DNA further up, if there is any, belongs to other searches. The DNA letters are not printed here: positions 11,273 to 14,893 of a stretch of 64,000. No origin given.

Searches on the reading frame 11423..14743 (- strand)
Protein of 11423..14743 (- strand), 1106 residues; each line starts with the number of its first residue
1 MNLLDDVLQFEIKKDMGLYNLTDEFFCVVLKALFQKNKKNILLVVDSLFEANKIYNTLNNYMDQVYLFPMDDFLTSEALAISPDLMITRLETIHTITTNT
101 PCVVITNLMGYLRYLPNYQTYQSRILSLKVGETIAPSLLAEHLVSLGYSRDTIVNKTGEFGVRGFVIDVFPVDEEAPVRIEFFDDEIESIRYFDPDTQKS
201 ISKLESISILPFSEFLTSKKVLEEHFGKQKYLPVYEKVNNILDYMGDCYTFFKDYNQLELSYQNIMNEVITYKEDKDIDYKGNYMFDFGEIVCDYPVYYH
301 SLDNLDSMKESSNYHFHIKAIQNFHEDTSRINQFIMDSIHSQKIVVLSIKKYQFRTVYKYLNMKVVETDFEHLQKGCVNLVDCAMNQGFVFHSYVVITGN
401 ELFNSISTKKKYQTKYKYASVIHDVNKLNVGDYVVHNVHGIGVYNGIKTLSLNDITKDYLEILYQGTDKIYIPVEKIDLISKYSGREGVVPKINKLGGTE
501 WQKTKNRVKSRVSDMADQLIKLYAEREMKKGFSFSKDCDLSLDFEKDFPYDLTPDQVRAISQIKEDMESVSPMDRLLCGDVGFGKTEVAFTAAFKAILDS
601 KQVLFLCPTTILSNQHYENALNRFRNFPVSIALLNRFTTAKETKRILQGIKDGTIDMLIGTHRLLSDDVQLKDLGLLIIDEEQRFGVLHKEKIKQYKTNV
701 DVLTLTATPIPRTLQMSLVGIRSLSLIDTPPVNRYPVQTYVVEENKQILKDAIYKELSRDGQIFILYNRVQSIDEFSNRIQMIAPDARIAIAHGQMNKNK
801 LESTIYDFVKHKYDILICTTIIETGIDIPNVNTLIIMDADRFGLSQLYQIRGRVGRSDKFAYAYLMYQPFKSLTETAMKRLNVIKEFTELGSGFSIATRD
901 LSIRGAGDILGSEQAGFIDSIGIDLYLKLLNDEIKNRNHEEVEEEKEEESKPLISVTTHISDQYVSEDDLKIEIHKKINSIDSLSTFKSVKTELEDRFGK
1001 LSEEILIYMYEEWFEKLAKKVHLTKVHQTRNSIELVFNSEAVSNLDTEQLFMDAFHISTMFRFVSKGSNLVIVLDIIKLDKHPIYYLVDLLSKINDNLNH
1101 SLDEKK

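Call 58: search_protein_families(library=pfam, proteins=[window:11423-14743:-], max_evalue=0.00001)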
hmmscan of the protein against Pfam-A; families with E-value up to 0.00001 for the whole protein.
window:11423-14743:- (1106 aa): 6 families
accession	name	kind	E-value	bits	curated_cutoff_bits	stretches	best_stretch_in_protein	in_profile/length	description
PF17757.6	UvrB_inter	-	2.5e-29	101.7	22.9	1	126-215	1-91/91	UvrB interaction domain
PF00270.35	DEAD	-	9.7e-25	87.7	26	1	553-715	1-165/167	DEAD/DEAH box helicase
PF00271.37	Helicase_C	-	2.9e-24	85.9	23.5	1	749-857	6-109/110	Helicase conserved C-terminal domain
PF02559.22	CarD_TRCF_RID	-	9.6e-20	70.9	23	1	428-484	1-57/57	CarD-like/TRCF RID domain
PF03461.20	TRCF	-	2.2e-14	54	25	1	955-1045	2-92/95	TRCF domain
PF04851.21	ResIII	-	1.2e-11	45.3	22.5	1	551-709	3-162/164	Type III restriction enzyme, res subunit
